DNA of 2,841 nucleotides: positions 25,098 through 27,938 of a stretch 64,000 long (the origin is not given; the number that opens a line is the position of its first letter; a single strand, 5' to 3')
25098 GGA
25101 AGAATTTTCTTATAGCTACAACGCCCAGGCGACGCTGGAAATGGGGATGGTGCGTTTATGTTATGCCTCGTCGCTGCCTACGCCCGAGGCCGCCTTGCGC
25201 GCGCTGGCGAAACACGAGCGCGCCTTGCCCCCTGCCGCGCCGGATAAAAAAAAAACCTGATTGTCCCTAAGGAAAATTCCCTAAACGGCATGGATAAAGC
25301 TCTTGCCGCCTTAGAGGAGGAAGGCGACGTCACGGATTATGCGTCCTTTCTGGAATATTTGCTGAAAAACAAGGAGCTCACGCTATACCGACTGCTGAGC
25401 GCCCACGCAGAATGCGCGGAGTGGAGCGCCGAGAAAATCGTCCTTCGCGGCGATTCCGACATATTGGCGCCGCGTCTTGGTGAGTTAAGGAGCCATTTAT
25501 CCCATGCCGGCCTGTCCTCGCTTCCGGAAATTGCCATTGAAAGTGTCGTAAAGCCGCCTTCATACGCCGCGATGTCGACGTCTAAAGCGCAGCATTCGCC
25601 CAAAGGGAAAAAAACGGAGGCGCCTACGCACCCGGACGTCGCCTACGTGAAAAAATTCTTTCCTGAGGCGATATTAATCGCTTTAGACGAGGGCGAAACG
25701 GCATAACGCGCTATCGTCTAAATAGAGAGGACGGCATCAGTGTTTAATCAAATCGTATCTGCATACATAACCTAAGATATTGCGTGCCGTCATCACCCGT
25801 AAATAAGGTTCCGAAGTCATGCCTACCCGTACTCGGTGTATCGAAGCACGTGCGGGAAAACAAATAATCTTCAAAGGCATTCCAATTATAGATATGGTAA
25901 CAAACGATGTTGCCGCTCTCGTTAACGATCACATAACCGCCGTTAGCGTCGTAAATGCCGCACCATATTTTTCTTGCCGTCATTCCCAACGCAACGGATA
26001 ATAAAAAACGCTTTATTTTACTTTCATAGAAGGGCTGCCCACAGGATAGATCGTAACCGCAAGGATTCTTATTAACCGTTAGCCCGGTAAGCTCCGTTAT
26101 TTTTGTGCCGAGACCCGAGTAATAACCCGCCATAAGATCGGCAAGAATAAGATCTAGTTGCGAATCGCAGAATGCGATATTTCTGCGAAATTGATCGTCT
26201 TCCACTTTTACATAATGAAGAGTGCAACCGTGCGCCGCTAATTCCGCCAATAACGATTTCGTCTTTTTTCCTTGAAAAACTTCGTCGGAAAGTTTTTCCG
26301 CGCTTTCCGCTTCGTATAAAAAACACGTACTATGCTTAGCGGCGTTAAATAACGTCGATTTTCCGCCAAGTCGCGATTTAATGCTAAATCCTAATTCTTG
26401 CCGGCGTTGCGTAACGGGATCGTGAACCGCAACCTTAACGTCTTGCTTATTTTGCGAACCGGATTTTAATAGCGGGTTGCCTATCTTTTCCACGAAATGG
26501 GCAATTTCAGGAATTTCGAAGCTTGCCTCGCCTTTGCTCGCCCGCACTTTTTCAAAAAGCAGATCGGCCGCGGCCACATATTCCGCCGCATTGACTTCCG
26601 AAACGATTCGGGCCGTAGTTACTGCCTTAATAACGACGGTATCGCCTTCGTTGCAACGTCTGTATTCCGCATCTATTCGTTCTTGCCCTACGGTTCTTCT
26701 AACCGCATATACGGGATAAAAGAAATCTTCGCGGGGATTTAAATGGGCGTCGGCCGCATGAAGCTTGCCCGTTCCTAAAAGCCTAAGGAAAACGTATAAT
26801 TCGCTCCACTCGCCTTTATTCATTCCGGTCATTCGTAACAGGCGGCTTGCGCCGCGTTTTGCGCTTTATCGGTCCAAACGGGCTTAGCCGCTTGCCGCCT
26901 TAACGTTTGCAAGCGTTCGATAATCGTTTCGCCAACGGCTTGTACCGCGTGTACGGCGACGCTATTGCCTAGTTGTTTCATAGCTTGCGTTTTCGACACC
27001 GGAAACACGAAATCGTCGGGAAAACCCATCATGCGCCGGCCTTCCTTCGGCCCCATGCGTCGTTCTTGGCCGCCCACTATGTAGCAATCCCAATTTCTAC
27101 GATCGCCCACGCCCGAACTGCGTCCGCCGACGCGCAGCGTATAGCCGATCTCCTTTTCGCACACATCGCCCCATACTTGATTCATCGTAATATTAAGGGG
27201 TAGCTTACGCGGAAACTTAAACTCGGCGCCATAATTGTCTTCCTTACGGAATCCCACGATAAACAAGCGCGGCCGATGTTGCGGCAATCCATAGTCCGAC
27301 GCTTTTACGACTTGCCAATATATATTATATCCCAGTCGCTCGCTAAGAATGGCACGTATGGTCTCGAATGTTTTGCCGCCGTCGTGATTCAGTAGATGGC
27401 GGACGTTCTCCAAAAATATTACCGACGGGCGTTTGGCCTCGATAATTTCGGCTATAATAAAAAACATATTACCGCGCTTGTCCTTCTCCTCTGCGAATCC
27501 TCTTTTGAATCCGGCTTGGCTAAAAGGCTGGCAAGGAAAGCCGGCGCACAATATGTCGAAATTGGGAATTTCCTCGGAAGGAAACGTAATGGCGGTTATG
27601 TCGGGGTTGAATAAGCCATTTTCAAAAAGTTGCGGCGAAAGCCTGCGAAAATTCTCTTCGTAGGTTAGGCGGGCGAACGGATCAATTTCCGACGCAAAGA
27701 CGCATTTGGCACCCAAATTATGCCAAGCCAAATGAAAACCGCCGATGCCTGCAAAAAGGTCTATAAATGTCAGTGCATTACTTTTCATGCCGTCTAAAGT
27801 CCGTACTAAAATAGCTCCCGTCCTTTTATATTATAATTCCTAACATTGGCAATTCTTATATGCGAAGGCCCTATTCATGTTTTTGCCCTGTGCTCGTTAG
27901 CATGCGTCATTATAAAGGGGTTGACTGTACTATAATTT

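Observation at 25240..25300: dnaX is split at an A10 tract, and tau is reachable only by a -1 shift, the reverse of the E. coli arrangement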

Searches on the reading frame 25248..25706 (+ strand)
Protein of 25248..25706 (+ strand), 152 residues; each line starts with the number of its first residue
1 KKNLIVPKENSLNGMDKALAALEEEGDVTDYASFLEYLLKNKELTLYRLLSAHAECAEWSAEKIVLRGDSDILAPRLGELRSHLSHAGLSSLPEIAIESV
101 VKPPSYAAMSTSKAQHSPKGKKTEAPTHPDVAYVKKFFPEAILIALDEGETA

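Call 4: search_protein_families(library=pfam, proteins=[window:25248-25706:+], max_evalue=1)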
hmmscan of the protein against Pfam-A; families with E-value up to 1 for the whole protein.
window:25248-25706:+ (152 aa): 1 family
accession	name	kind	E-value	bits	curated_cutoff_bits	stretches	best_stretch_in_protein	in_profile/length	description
PF12362.13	DUF3646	-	0.025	15.3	30.2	1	30-144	3-112/114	DNA polymerase III gamma and tau subunits C terminal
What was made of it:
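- On DnaX (DNA polymerase III gamma/tau) protein family: The window's ORF2 alone scores E=0.025, 15.3 bits, below the 30.2 cut-off, although it covers the full model (call 4).
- Checked: It matches PF12362/DUF3646 weakly but over the whole model (E=0.025, model positions 3-112 of 114, call 4).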

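Call 23: find_homologous_proteins(query=A2, max_evalue=0.001)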
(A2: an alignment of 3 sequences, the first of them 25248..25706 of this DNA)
Query A2 (3 sequences) (152 aa, profile of the alignment): 3 proteins with E <= 0.001 among 8000 candidates.
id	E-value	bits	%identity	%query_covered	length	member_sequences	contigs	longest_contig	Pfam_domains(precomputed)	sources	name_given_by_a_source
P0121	2.3e-62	227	31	59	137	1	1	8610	PF12362.14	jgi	jgi:hypothetical protein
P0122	3.5e-52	194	33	26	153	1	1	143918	PF12362.14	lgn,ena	-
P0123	1.1e-47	180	100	91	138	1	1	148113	-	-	-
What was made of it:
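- Tried and rejected: Word-based protein search with the C-terminal alignment (call 23).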

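Call 24: find_encoding_contigs(protein=P0122, flank=3000, max_places=10)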
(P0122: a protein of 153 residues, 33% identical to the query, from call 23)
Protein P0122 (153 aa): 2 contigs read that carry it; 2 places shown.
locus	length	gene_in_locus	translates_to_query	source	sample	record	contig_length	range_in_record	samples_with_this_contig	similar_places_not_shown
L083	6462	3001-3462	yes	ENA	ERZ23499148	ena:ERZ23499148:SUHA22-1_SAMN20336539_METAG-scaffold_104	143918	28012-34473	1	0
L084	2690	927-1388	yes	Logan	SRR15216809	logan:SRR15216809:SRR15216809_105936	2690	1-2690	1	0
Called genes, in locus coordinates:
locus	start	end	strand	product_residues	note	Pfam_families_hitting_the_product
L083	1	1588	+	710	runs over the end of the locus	-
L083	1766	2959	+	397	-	PF05496:RuvB_N (faint), PF13177:DNA_pol3_delta2, PF13604:AAA_30 (faint), PF00004:AAA, PF07728:AAA_5 (faint), PF13401:AAA_22 (weak), PF22608:DNAX_ATPase_lid, PF12169:DNA_pol3_gamma3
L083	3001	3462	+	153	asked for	PF12362:DUF3646 (weak)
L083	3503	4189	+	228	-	PF13649:Methyltransf_25 (faint), PF02390:Methyltransf_4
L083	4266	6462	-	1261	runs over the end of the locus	-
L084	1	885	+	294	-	?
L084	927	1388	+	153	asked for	PF12362:DUF3646 (weak)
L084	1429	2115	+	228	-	PF13649:Methyltransf_25 (faint), PF02390:Methyltransf_4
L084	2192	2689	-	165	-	?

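Call 49: search_protein_representatives(alignment_id=A6)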
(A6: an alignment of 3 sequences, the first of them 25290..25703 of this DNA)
Query: 3 sequences, 137 profile positions. Proteins with E-value up to 0.001 (for the whole library): 132; up to 1e-10: 6; up to 1e-30: 3. The best 132 are listed.
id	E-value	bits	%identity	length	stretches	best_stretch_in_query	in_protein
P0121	1.9e-60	219.2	-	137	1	1-134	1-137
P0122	2.2e-52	193.1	-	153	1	5-137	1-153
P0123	2.7e-49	183.1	-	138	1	1-136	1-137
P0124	5.4e-24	101.1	-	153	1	6-133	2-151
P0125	3.8e-19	85.4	-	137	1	1-127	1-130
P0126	6.6e-11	58.7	-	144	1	20-133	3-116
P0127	9.6e-10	55.0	-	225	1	9-133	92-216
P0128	5.7e-08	49.2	-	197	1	10-134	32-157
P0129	3.3e-07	46.8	-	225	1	11-134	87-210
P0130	6.3e-07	45.9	-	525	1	17-132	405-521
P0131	8.1e-07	45.5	-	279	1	12-133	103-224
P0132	1.1e-06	45.1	-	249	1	15-132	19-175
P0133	1.3e-06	44.8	-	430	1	12-132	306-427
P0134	1.6e-06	44.6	-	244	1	13-132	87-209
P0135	2.2e-06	44.1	-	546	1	4-134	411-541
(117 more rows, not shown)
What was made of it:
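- Tried and rejected: The exhaustive profile search (call 49) was needed to find L085 and L086.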

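Call 50: find_encoding_contigs(protein=P0124, flank=3000, max_places=4)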
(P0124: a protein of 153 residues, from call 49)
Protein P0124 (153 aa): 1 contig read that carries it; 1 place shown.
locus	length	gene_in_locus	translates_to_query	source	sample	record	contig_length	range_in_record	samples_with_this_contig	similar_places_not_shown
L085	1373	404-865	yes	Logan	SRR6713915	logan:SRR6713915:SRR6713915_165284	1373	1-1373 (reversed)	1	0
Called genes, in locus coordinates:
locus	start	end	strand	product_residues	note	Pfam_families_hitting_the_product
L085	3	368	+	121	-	?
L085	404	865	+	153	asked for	PF12362:DUF3646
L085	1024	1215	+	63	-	PF01632:Ribosomal_L35p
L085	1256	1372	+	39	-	?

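Call 51: find_encoding_contigs(protein=P0125, flank=3000, max_places=4)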
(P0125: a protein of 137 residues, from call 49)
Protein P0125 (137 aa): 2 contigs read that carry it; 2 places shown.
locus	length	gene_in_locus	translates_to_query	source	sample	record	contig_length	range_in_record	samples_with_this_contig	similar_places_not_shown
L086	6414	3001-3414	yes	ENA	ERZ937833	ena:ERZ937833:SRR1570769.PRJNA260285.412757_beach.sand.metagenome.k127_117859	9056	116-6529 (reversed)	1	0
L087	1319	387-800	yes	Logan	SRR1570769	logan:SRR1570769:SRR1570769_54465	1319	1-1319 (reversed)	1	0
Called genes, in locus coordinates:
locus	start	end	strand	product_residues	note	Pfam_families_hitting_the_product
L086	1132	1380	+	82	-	-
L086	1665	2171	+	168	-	PF13177:DNA_pol3_delta2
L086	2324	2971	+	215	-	PF22608:DNAX_ATPase_lid, PF12169:DNA_pol3_gamma3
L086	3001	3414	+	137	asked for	-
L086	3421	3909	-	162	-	-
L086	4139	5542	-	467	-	PF00890:FAD_binding_2 (weak), PF01134:GIDA, PF01266:DAO (faint), PF07992:Pyr_redox_2, PF12831:FAD_oxidored, PF13738:Pyr_redox_3, PF00070:Pyr_redox, PF02852:Pyr_redox_dim, +2 more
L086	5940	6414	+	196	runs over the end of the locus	?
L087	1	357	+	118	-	?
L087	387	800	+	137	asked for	-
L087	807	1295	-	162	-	-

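Call 52: find_encoding_contigs(protein=P0126, flank=3000, max_places=4)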
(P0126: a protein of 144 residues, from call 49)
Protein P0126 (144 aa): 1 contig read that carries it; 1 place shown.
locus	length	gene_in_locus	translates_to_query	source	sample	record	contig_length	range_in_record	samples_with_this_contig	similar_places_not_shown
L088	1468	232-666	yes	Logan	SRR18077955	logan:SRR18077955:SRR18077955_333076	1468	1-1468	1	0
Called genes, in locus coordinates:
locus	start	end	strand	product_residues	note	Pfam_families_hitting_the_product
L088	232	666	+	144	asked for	PF12362:DUF3646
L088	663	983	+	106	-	PF02575:YbaB_DNA_bd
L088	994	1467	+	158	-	?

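Call 67: find_encoding_contigs(protein=P0127, flank=2500, max_places=3)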
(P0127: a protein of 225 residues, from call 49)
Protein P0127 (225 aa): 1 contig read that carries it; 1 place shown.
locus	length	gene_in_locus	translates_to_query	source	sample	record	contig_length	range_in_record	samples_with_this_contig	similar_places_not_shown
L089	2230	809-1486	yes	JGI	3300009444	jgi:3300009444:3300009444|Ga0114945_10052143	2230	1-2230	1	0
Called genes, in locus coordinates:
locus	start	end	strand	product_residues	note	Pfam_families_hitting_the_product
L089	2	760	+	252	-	?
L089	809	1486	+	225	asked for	PF12362:DUF3646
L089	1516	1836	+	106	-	PF02575:YbaB_DNA_bd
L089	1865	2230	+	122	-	?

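Call 68: find_encoding_contigs(protein=P0128, flank=2500, max_places=3)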
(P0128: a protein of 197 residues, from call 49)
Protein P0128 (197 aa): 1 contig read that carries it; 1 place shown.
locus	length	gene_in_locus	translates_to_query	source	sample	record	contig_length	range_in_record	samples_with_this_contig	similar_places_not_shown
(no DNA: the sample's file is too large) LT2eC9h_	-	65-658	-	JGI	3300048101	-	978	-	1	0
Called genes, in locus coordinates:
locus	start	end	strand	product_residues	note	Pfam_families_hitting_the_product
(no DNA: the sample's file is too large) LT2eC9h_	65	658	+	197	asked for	PF12362:DUF3646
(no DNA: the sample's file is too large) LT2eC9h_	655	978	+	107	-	PF02575:YbaB_DNA_bd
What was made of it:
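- Tried and rejected: P0128 had no DNA available (call 68).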

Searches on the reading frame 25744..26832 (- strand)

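Call 45: search_protein_families(library=pfam, proteins=[window:25744-26832:-], max_evalue=0.001)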
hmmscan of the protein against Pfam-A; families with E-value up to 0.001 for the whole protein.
window:25744-26832:- (362 aa): 1 family
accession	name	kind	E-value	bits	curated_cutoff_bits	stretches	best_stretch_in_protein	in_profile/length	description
PF09561.16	RE_HpaII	-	3e-94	316.7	25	1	5-361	1-359/359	HpaII restriction endonuclease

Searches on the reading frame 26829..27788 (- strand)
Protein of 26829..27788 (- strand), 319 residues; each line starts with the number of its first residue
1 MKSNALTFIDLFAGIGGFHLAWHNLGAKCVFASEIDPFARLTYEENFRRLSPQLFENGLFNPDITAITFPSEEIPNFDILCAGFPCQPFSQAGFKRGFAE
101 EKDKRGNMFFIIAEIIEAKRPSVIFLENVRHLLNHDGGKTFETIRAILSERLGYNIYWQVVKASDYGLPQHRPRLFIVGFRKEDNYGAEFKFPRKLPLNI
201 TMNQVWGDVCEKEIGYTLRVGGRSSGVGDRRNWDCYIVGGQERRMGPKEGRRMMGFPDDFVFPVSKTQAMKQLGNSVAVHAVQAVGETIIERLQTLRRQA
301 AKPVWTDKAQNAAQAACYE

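Call 45: search_protein_families(library=pfam, proteins=[window:26829-27788:-], max_evalue=0.001)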
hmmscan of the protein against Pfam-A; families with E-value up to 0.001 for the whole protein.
window:26829-27788:- (319 aa): 1 family
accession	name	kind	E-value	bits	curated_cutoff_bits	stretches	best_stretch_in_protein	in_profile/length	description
PF00145.23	DNA_methylase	-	1.2e-74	252.1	22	2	7-205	2-188/324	C-5 cytosine-specific DNA methylase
